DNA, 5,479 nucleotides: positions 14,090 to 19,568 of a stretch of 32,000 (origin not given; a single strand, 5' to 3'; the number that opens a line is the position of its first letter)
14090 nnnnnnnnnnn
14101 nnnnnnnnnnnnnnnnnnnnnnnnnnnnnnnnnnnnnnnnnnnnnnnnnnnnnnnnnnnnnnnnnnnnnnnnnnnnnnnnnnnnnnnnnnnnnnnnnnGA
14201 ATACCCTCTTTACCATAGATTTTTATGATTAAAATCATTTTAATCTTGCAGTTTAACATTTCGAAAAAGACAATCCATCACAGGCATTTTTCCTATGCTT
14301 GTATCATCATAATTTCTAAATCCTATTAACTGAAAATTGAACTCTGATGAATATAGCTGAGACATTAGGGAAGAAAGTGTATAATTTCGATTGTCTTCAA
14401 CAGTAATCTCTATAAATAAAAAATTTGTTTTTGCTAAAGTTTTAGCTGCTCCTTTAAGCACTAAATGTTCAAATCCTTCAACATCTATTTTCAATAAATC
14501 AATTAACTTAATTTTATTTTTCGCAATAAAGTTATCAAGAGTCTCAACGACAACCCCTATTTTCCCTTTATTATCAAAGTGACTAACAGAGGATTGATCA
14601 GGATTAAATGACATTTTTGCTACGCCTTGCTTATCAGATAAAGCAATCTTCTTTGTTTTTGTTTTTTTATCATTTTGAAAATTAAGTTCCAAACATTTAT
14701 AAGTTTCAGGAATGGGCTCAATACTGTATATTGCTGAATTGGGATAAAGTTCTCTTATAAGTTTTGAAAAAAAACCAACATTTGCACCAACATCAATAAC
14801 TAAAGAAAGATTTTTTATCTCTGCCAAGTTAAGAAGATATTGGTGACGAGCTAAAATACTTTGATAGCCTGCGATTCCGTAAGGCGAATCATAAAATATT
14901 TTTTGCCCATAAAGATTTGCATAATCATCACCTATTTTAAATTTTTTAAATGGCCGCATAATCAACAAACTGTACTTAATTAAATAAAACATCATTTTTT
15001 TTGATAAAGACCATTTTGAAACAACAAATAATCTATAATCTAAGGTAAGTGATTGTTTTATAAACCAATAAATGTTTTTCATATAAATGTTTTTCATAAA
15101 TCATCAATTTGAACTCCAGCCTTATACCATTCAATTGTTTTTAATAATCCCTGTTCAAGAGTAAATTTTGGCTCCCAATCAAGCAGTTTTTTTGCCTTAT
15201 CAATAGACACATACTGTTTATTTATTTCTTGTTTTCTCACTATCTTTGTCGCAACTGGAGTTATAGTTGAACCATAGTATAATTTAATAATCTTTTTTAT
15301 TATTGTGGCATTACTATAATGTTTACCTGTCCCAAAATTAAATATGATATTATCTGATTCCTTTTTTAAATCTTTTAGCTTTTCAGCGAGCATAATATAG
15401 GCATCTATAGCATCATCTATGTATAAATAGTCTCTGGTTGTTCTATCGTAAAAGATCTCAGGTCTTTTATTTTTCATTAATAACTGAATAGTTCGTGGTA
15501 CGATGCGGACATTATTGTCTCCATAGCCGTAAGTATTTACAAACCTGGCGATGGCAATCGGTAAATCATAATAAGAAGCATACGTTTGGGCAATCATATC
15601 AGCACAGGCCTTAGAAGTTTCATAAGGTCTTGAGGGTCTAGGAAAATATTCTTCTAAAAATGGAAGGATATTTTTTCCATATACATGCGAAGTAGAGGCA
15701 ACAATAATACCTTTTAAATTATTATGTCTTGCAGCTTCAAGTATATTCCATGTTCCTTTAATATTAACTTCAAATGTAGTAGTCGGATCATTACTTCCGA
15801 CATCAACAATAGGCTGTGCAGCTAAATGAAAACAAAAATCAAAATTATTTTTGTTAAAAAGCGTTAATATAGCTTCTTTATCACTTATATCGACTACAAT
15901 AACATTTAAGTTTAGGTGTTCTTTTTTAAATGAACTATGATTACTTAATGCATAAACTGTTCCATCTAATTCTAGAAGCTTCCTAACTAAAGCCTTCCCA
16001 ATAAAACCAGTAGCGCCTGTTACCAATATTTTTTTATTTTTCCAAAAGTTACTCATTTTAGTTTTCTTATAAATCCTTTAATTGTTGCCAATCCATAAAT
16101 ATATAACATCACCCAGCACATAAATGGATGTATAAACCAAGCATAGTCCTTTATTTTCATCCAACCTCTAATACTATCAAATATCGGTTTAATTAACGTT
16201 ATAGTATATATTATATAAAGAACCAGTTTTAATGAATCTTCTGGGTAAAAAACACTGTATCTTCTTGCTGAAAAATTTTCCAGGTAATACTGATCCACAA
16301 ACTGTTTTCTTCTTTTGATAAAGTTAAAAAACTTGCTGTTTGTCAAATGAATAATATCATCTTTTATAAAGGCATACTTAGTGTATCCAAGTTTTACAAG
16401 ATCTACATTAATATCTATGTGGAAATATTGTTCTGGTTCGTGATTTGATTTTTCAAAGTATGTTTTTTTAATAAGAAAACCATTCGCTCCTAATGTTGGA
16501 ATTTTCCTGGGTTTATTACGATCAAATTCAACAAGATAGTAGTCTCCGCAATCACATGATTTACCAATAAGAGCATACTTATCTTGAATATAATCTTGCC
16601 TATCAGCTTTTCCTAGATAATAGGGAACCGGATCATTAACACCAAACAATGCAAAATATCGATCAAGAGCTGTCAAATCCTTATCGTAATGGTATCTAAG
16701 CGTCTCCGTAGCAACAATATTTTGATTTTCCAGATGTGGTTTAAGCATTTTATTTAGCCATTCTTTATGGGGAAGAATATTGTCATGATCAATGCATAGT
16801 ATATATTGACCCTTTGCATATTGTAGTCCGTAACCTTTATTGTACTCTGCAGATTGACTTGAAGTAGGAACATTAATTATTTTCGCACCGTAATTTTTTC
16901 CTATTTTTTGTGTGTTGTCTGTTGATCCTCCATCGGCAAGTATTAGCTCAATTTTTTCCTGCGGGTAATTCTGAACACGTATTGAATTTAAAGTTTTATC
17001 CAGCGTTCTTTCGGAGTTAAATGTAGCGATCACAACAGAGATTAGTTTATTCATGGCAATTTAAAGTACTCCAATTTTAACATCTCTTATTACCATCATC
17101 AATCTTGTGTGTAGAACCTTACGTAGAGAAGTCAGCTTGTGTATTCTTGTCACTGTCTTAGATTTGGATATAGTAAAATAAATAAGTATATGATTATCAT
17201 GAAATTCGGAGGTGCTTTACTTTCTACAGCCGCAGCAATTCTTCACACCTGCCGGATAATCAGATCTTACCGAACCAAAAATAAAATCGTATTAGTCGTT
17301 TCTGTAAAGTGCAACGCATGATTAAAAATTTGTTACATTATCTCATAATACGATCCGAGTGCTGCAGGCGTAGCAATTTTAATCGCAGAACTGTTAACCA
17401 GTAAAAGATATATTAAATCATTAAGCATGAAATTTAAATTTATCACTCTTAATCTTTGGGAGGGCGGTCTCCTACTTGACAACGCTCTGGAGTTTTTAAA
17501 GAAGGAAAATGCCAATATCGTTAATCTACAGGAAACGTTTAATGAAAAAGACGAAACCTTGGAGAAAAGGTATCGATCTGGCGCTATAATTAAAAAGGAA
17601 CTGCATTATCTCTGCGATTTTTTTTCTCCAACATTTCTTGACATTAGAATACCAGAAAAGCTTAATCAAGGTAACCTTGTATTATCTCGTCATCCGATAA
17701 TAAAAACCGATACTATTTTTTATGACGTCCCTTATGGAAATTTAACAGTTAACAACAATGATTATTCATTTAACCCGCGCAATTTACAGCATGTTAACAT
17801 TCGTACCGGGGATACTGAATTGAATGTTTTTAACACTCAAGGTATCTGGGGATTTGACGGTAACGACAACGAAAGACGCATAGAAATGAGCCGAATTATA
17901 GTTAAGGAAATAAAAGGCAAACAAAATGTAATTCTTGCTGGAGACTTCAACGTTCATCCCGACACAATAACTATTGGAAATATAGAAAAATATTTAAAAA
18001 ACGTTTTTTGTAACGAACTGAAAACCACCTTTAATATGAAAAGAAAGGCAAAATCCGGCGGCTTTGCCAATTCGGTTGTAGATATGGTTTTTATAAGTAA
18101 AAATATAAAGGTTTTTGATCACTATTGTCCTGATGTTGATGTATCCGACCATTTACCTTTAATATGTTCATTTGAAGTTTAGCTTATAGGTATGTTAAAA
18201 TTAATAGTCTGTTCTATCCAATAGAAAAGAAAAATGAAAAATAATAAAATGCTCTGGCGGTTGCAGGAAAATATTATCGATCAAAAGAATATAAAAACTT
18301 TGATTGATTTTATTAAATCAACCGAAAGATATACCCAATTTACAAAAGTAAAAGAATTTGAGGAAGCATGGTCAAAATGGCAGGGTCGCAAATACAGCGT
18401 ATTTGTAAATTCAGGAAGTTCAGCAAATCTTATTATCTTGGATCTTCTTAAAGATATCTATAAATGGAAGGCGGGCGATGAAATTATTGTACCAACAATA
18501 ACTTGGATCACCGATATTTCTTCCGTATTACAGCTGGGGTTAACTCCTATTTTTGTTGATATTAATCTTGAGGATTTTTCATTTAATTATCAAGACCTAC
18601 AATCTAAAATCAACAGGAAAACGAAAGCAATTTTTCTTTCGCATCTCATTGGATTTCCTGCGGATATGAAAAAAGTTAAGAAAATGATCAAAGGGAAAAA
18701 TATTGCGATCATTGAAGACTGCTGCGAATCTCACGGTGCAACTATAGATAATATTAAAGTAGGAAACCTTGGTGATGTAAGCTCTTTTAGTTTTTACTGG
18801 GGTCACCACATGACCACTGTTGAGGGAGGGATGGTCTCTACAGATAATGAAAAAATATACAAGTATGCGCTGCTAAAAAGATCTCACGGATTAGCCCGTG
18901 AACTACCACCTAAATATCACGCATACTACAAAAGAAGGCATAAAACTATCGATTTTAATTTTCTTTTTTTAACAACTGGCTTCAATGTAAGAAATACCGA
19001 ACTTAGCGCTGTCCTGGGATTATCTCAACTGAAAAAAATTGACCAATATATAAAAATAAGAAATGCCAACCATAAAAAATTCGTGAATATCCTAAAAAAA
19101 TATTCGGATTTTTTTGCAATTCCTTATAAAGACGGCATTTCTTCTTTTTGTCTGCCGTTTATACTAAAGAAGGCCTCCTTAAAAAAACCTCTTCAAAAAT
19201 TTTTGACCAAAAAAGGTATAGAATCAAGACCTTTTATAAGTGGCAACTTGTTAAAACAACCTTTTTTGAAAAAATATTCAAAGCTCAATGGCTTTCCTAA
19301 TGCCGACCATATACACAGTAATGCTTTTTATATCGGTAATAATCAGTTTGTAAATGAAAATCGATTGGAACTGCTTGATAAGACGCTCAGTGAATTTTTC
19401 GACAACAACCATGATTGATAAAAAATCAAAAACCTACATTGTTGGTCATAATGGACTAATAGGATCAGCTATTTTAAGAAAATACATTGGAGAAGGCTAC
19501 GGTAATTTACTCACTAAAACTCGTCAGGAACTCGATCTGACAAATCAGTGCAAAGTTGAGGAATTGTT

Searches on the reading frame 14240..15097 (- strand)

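Call 22: search_protein_families(library=ncbifam, proteins=[window:14240-15097:-], max_evalue=0.00001)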
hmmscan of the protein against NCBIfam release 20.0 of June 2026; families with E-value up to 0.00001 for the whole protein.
window:14240-15097:- (285 aa): 1 family
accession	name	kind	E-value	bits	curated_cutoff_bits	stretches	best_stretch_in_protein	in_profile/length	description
TIGR01444.1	fkbM_fam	subfamily_domain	1.3e-28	100.3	37.7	1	100-231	2-142/143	FkbM family methyltransferase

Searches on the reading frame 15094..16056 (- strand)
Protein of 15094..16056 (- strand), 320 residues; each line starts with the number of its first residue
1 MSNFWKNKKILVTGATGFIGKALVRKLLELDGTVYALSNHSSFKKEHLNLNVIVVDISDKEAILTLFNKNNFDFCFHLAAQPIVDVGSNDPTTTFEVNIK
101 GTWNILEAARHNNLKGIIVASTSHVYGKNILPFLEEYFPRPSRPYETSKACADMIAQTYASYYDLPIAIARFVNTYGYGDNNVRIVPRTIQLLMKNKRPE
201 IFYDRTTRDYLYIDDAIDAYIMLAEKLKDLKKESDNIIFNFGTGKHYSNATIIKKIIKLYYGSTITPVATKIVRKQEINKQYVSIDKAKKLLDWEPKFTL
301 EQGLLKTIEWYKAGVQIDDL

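Call 22: search_protein_families(library=ncbifam, proteins=[window:15094-16056:-], max_evalue=0.00001)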
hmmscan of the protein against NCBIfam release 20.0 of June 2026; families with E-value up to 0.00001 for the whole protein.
window:15094-16056:- (320 aa): 27 families (the best 25 are shown)
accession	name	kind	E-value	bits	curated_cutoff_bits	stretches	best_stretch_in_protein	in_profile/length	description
TIGR02622.1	CDP_4_6_dhtase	equivalog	1.7e-48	165.6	278.45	1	4-313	1-332/352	CDP-glucose 4,6-dehydratase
TIGR01181.1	dTDP_gluc_dehyt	equivalog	1e-45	156.2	365.1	1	9-313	1-313/321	dTDP-glucose 4,6-dehydratase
TIGR04180.1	EDH_00030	hypoth_equivalog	1.4e-41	142.5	475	1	10-298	1-296/297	NAD-dependent 4,6-dehydratase LegB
TIGR01179.1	galE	equivalog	5e-36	124.2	262.3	1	9-312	1-326/332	UDP-glucose 4-epimerase GalE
NF011728.1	PRK15181.1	equivalog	1.7e-29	102.9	760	1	7-311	15-337/348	Vi polysaccharide biosynthesis UDP-N-acetylglucosaminuronic acid C-4 epimerase TviC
NF007490.0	PRK10084.1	subfamily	1e-26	93.8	649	1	9-314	2-337/361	dTDP-glucose 4,6-dehydratase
TIGR02197.1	heptose_epim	equivalog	8.1e-26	90.9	274.6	1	10-312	1-314/316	ADP-glyceromanno-heptose 6-epimerase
NF007582.0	PRK10217.1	equivalog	1.4e-24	86.9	698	1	8-313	2-333/355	dTDP-glucose 4,6-dehydratase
NF042423.1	oxyalk_red_Shew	equivalog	1.9e-24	86.3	580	1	7-257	8-254/331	2-alkyl-3-oxoalkanoate reductase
TIGR03466.1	HpnA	hypoth_equivalog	9.2e-19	67.5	367.65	1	9-187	2-180/327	hopanoid-associated sugar epimerase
NF007956.0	PRK10675.1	subfamily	3.1e-18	66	394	1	9-311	2-329/338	UDP-glucose 4-epimerase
NF042422.1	oxyalk_red_OleD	equivalog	1.5e-16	60.7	580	1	9-228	2-219/329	2-alkyl-3-oxoalkanoate reductase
NF043036.1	ErythonDh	equivalog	1.2e-15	57.5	325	1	9-160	2-164/321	D-erythronate dehydrogenase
TIGR01214.1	rmlD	equivalog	2.7e-15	56.2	224.05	1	9-206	1-180/285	dTDP-4-dehydrorhamnose reductase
NF047922.1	GDPFucSynFcl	equivalog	6.4e-14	52.1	500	1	6-312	1-302/308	GDP-L-fucose synthase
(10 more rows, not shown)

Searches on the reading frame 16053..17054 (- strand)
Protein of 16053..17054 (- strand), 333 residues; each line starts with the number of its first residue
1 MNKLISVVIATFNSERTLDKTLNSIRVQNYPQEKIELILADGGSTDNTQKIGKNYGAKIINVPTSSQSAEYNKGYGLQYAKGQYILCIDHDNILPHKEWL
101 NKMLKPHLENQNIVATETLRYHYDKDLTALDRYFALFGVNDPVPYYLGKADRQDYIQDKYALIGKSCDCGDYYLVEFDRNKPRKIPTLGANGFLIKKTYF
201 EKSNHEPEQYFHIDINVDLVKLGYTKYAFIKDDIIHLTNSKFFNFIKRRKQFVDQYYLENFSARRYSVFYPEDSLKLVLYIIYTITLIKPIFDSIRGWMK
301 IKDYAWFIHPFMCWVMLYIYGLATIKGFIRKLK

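Call 22: search_protein_families(library=ncbifam, proteins=[window:16053-17054:-], max_evalue=0.00001)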
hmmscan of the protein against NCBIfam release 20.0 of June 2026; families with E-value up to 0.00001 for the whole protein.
window:16053-17054:- (333 aa): 15 families
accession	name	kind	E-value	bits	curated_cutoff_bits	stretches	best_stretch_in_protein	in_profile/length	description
NF007482.0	PRK10073.1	equivalog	1.8e-13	50.2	423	1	3-125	6-128/334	glycosyltransferase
NF041875.1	EPS_EpsD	equivalog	1.4e-12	47.7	370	1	5-116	1-113/325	exopolysaccharide biosynthesis glycosyltransferase EpsD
TIGR04283.1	glyco_like_mftF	equivalog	4.3e-12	46.1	182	1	5-113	1-102/221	TIGR04283 family arsenosugar biosynthesis glycosyltransferase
TIGR03111.1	glyc2_xrt_Gpos1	hypoth_equivalog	8.3e-12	44.6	363.95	1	5-115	51-164/439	TIGR03111 family XrtG-associated glycosyltransferase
NF047683.1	TeichurnBiosyTuaG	equivalog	4.2e-11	43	400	1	2-113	5-117/252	teichuronic acid biosynthesis protein TuaG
NF010496.0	PRK13915.1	equivalog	4.4e-11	42.4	262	1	3-114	31-149/307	glucosyl-3-phosphoglycerate synthase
TIGR03937.1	PgaC_IcaA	equivalog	5e-11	42.2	422.3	1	3-114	45-157/407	poly-beta-1,6-N-acetyl-D-glucosamine synthase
TIGR03965.1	mycofact_glyco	equivalog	2.7e-10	39.7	280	1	5-133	76-204/467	mycofactocin biosynthesis glycosyltransferase MftF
NF038302.1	EPS_HpsE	equivalog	4e-10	39.2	300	1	5-113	3-117/307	hormogonium polysaccharide biosynthesis glycosyltransferase HpsE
NF050050.1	ProtGlycPglI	equivalog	1.1e-09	38.1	500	1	4-97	3-99/306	GalNAc(5)-diNAcBac-PP-undecaprenol beta-1,3-glucosyltransferase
NF053739.1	GlytfEpsEBac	equivalog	5.2e-08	32.2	450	1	5-94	3-95/265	glycosyltransferase EpsE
NF047588.1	GlcsyltransPgfSStrep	equivalog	1.1e-07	31.3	500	1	5-134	3-137/308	glycosyltransferase PgfS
TIGR04182.1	glyco_TIGR04182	equivalog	1.4e-07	31.2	325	1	5-111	2-101/293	S-layer glycoprotein N-glycosyltransferase AglJ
NF038299.1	EPS_HpsN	equivalog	8.7e-07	28.2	425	1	4-115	2-114/317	hormogonium polysaccharide biosynthesis glycosyltransferase HpsN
NF041394.1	GtaseAglG_Halo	equivalog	2e-06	27.3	440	1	5-118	3-118/304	glucosyl-dolichyl phosphate glucuronosyltransferase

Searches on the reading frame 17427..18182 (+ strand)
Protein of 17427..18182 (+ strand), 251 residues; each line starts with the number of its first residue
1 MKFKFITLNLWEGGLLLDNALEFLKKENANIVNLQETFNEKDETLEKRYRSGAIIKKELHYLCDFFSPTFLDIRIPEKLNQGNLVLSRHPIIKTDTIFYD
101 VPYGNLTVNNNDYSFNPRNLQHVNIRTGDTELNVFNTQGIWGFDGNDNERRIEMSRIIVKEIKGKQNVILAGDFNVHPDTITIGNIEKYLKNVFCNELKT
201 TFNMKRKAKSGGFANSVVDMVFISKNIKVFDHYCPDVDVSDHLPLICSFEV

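Call 22: search_protein_families(library=ncbifam, proteins=[window:17427-18182:+], max_evalue=0.00001)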
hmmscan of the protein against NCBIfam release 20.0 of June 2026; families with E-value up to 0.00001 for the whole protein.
window:17427-18182:+ (251 aa): 0 families

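Call 61: search_protein_families(library=pfam, proteins=[window:17427-18182:+], max_evalue=0.001)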
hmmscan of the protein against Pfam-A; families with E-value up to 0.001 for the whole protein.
window:17427-18182:+ (251 aa): 2 families
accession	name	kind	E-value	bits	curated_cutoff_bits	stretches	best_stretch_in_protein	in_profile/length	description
PF03372.29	Exo_endo_phos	-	5.2e-15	56.2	24.5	1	7-242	2-225/225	Endonuclease/Exonuclease/phosphatase family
PF14529.12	Exo_endo_phos_2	-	0.00028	21.2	27.4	0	163-245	26-116/117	Endonuclease-reverse transcriptase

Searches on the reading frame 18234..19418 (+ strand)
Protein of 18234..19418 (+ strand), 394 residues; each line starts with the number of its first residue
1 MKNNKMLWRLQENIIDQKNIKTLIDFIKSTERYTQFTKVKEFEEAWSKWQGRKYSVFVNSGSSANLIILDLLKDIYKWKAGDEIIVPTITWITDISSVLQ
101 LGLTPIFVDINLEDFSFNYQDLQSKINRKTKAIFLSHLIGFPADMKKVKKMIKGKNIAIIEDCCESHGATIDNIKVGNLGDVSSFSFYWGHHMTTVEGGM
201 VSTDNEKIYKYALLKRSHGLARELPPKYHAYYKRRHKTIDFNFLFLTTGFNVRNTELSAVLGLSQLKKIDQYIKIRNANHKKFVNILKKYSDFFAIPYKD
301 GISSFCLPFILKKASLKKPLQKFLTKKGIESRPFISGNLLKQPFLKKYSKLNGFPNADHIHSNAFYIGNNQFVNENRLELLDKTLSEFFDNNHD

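Call 22: search_protein_families(library=ncbifam, proteins=[window:18234-19418:+], max_evalue=0.00001)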
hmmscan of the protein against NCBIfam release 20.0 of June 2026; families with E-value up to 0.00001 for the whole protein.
window:18234-19418:+ (394 aa): 7 families
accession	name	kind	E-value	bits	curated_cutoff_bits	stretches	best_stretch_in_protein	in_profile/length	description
NF011936.0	PRK15407.1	equivalog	3.4e-69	233.6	423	1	13-391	42-438/440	lipopolysaccharide biosynthesis protein RfbH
TIGR03588.1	PseC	equivalog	6.8e-53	179.9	423.5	1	13-332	7-324/380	UDP-4-amino-4,6-dideoxy-N-acetyl-beta-L-altrosamine transaminase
TIGR04181.1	NHT_00031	hypoth_equivalog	1.1e-40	139.6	420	1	10-349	3-339/359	LegC family aminotransferase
NF008658.2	PRK11658.1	equivalog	8.7e-34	116.8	631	1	14-289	11-273/379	UDP-4-amino-4-deoxy-L-arabinose aminotransferase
NF008687.0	PRK11706.1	equivalog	1.1e-27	96.7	375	1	53-292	46-272/375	dTDP-4-amino-4,6-dideoxygalactose transaminase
TIGR04427.1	PLP_DesI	equivalog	1.4e-21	77.1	650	1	38-289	53-279/390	dTDP-4-dehydro-6-deoxyglucose aminotransferase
TIGR02379.1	ECA_wecE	subfamily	2.2e-19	69.5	434.85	1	56-291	49-272/376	dTDP-4-amino-4,6-dideoxy-D-glucose transaminase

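Call 29: search_solved_structures(query=window:18234-19418:+, max_evalue=1e-10)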
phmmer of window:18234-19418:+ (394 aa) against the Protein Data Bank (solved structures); distinct sequences matched with E-value up to 1e-10: 55.
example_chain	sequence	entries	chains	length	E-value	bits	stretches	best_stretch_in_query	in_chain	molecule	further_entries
2gms_A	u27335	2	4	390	3.9e-67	230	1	25-380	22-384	Putative pyridoxamine 5-phosphate-dependent dehydrase, Wbdk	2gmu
3b8x_A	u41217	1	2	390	3.8e-66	226.8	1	25-380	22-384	Pyridoxamine 5-phosphate-dependent dehydrase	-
2r0t_A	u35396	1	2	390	7.6e-66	225.8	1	25-380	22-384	Pyridoxamine 5-phosphate-dependent dehydrase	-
3gr9_A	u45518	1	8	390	8.2e-66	225.7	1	25-380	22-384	ColD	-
3bcx_A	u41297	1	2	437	1.3e-47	165.7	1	41-392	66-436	CDP-6-deoxy-L-threo-D-glycero-4-hexulose-3-dehydrase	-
3bb8_A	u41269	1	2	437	2.3e-46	161.6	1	41-392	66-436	CDP-4-keto-6-deoxy-D-glucose-3-dehydrase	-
7l7x_AAA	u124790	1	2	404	3e-37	131.7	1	33-291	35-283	DegT/DnrJ/EryC1/StrS aminotransferase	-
7b0m_AAA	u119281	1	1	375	8.4e-36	126.9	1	37-385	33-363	Sugar aminotransferase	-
9wvy_A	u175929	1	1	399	1.7e-35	125.9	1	15-350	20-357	Putative NDP-4-keto-6-deoxyglucose-3-dehydratase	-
7n63_A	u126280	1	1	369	1.2e-34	123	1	33-393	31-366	Putative aminotransferase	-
3bn1_A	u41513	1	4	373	7.6e-33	117.1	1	39-277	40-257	Perosamine synthetase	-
3dr7_A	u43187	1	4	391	9e-33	116.9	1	39-277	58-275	Putative perosamine synthetase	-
3dr4_A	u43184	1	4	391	1.2e-32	116.4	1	39-277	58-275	Putative perosamine synthetase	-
2c7t_A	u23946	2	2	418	1.6e-31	112.8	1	39-213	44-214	GLUTAMINE-2-DEOXY-SCYLLO-INOSOSE AMINOTRANSFERASE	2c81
5w71_A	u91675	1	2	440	1.8e-31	112.6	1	39-213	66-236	L-glutamine:2-deoxy-scyllo-inosose aminotransferase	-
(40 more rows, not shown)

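Call 67: search_solved_structures(query=window:18234-19418:+, max_evalue=1e-60, show_alignments=1)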
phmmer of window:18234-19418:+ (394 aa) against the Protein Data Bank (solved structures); distinct sequences matched with E-value up to 1e-60: 4.
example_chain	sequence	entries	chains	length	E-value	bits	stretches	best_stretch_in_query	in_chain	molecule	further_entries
2gms_A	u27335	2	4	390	3.9e-67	230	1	25-380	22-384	Putative pyridoxamine 5-phosphate-dependent dehydrase, Wbdk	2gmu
3b8x_A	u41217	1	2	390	3.8e-66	226.8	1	25-380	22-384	Pyridoxamine 5-phosphate-dependent dehydrase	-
2r0t_A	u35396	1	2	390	7.6e-66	225.8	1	25-380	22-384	Pyridoxamine 5-phosphate-dependent dehydrase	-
3gr9_A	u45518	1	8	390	8.2e-66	225.7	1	25-380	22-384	ColD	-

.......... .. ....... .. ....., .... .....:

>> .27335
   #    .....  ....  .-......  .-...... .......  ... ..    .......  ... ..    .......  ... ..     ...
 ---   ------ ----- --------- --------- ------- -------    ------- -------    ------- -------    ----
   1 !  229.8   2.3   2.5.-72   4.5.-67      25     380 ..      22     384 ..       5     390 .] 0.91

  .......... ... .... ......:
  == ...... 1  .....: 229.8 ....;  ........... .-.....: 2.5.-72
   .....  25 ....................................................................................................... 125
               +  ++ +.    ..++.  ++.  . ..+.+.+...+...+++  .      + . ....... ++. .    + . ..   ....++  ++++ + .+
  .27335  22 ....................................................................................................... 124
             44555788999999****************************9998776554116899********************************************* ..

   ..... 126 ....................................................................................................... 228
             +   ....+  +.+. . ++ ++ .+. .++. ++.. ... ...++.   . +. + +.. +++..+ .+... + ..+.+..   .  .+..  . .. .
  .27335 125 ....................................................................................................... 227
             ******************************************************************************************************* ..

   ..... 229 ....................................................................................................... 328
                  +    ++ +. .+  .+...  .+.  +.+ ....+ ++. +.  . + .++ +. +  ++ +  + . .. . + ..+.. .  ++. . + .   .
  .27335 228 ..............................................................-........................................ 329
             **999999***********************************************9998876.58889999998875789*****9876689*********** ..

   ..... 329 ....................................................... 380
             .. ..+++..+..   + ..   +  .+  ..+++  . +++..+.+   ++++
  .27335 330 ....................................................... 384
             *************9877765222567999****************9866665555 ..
